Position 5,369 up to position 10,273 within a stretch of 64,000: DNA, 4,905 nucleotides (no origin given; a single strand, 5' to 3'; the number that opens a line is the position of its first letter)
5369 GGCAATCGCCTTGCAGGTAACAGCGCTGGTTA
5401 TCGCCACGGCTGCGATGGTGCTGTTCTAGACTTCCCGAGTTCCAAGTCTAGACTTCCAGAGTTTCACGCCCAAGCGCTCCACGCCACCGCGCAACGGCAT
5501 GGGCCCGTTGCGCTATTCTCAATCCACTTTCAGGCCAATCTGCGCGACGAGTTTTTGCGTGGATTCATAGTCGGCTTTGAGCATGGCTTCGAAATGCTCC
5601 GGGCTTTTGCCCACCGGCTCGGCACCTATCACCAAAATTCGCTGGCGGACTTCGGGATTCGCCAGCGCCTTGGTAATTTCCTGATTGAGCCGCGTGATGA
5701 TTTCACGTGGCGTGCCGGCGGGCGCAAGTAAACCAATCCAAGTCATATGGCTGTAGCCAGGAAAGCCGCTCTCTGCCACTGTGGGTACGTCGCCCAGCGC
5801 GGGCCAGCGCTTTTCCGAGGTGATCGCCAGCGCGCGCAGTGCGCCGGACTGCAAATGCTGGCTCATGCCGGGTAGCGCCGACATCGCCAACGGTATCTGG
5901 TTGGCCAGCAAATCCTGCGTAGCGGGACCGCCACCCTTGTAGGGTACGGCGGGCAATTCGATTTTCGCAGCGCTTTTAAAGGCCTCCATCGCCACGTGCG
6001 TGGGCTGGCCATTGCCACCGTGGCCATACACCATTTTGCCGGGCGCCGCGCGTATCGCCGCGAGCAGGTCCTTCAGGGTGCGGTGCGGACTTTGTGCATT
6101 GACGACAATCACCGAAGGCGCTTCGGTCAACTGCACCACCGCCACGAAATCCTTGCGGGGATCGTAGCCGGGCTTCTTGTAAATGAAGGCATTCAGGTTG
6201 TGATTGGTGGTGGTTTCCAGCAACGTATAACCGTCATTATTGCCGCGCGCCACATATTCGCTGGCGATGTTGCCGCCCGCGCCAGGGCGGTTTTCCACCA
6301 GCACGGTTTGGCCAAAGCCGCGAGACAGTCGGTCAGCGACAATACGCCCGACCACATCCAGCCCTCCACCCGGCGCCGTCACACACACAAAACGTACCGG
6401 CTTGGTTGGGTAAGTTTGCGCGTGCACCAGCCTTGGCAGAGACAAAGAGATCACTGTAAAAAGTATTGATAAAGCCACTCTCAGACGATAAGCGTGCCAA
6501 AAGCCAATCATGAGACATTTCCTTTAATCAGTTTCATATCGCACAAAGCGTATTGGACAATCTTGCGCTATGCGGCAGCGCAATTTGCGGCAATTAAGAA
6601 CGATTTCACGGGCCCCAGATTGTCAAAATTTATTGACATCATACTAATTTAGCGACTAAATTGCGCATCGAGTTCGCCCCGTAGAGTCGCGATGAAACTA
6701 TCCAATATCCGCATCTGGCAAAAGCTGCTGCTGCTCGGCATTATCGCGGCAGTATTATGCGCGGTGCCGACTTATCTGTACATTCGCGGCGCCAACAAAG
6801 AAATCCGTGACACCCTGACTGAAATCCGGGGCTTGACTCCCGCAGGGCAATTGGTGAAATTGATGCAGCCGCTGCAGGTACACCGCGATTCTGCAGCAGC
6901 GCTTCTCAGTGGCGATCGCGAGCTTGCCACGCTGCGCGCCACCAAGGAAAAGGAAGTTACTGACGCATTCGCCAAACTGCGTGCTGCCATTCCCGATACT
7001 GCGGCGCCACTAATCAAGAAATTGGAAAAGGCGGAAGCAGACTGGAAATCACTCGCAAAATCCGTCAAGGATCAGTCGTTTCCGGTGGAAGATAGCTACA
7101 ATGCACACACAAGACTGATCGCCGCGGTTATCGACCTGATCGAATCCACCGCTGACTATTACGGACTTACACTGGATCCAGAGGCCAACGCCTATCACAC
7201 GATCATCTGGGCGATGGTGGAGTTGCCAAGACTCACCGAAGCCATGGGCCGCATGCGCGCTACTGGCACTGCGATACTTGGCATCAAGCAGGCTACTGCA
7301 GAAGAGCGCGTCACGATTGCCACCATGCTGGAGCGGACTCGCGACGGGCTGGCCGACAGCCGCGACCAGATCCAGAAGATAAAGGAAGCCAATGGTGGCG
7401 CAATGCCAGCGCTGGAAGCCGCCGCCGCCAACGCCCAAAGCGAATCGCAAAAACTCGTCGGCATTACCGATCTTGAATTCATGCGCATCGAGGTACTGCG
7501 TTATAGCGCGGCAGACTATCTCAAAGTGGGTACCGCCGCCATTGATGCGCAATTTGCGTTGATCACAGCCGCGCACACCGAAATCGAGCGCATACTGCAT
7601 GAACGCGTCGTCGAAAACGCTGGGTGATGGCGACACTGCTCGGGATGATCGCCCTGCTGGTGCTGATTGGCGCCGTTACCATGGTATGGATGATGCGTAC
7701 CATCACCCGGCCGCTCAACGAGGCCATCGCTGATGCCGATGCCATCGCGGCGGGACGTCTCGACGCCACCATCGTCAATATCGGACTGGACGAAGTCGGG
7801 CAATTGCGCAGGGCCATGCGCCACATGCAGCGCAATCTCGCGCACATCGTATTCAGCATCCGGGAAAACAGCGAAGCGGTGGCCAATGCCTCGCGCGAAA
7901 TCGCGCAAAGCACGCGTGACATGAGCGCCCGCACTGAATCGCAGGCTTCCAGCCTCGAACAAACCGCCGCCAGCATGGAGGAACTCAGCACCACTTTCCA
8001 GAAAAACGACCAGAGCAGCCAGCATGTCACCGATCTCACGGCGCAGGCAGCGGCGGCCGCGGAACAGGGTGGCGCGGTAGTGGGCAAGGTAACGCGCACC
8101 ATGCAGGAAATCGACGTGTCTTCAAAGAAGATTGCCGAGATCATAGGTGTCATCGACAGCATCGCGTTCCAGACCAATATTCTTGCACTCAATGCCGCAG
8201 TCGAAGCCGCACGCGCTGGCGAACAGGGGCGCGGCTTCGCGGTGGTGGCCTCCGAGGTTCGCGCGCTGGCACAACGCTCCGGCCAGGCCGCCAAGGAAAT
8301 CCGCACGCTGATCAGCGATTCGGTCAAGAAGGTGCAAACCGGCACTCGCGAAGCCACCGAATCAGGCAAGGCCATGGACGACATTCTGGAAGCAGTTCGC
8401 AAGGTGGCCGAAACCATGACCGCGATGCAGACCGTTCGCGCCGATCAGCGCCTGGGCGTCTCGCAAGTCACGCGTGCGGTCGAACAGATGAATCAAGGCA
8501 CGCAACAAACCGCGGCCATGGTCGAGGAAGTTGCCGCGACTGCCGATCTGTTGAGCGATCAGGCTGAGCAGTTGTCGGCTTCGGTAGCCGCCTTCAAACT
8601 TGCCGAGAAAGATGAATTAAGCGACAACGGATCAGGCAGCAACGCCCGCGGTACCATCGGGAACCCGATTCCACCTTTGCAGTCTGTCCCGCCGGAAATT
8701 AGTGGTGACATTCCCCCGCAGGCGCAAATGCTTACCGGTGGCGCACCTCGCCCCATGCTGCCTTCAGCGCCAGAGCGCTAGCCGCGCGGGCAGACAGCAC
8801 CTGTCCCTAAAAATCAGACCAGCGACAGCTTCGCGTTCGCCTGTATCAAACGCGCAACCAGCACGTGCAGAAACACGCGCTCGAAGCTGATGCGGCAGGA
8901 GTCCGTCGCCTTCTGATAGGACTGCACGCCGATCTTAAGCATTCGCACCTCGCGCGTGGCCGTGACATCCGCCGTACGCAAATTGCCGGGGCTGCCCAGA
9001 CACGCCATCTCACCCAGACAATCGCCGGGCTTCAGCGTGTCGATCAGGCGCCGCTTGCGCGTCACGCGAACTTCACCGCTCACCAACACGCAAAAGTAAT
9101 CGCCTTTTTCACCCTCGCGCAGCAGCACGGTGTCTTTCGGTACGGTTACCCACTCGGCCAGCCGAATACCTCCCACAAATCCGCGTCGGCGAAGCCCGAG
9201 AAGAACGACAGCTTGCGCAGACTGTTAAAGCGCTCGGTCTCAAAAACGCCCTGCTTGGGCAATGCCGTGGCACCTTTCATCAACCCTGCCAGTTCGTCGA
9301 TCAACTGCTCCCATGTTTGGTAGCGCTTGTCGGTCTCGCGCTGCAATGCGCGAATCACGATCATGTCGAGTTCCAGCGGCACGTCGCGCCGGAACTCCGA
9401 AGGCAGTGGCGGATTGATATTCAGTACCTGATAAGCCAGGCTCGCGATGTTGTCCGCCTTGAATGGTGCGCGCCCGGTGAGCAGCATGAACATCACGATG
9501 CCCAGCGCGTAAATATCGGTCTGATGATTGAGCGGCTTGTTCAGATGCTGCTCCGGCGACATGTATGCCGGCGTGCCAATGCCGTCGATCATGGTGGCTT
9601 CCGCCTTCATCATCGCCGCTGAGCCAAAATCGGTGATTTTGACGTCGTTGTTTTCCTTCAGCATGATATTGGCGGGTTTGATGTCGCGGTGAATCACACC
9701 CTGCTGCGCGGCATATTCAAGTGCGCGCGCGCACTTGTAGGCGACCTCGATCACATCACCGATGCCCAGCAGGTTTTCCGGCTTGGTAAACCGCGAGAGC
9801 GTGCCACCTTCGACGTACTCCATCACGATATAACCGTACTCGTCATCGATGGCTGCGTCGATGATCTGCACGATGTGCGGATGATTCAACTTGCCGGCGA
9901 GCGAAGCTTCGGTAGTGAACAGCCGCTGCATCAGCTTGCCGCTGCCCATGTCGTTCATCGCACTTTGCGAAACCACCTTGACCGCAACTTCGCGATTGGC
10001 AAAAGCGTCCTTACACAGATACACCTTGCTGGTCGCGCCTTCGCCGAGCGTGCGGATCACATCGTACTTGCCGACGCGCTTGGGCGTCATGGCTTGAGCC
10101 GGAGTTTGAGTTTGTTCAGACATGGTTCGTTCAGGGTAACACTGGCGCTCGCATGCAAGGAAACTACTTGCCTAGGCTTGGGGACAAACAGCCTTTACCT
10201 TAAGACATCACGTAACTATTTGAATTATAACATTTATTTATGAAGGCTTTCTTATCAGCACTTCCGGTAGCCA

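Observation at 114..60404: Family of about 30-bp AT-rich repeats marking gene-module boundaries in a GC-rich genome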

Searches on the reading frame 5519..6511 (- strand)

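Call 7: search_protein_families(library=pfam, proteins=[window:5519-6511:-])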
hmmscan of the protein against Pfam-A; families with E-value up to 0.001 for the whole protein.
window:5519-6511:- (330 aa): 1 family
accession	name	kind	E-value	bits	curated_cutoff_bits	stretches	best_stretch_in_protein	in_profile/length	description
PF03401.19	TctC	-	1.1e-66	225.7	27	1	55-327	2-274/274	Tripartite tricarboxylate transporter family receptor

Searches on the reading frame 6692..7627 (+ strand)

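Call 7: search_protein_families(library=pfam, proteins=[window:6692-7627:+])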
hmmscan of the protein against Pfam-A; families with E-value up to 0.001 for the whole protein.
window:6692-7627:+ (311 aa): 1 family
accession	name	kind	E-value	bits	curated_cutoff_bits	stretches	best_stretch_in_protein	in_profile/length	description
PF08376.15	NIT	-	9.7e-10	39.6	24.9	1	57-286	2-226/239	Nitrate and nitrite sensing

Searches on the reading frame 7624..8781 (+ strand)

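Call 7: search_protein_families(library=pfam, proteins=[window:7624-8781:+])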
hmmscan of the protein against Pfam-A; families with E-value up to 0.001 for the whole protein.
window:7624-8781:+ (385 aa): 2 families
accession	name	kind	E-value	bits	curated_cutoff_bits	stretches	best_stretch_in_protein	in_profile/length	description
PF00015.26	MCPsignal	-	3.7e-48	164.1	34.6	1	137-291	2-170/172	Methyl-accepting chemotaxis protein (MCP) signalling domain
PF00672.30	HAMP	-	1.3e-08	35.5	25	1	22-72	1-51/53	HAMP domain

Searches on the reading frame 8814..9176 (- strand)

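Call 26: search_protein_families(library=pfam, proteins=[window:8814-9176:-])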
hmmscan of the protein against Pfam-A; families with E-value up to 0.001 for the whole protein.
window:8814-9176:- (120 aa): 1 family
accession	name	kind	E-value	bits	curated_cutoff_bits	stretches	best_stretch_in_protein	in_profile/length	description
PF00027.35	cNMP_binding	-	4e-17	62.4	27.5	1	10-89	2-84/89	Cyclic nucleotide-binding domain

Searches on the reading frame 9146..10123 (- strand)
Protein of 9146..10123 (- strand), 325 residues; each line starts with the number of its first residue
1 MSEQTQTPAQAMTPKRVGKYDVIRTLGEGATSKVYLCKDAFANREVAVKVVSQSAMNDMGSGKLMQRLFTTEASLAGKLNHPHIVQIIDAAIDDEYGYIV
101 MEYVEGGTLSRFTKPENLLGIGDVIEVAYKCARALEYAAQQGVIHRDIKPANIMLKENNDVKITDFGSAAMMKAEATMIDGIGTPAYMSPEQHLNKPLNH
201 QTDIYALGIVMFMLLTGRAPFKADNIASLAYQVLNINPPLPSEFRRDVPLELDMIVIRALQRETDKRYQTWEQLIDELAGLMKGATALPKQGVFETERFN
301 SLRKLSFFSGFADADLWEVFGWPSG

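Call 7: search_protein_families(library=pfam, proteins=[window:9146-10123:-])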
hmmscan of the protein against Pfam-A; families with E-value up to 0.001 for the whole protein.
window:9146-10123:- (325 aa): 6 families
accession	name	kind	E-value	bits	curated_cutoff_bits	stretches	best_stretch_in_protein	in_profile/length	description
PF00069.31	Pkinase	-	7.5e-55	186.6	31.7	1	20-269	1-253/263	Protein kinase domain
PF07714.23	PK_Tyr_Ser-Thr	-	3.2e-37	128.7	23.1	1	22-268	3-249/258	Protein tyrosine and serine/threonine kinase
PF03109.22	ABC1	-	3.2e-06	26.9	22.9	1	98-175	144-220/244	ABC1 atypical kinase-like domain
PF14531.12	Kinase-like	-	5.8e-05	22.9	25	1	139-224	162-254/289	Kinase-like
PF01636.29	APH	-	0.00018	21.8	23.2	0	138-169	165-197/239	Phosphotransferase enzyme family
PF17667.7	Pkinase_fungal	-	0.00086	18.6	24.1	1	106-195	276-367/387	Fungal protein kinase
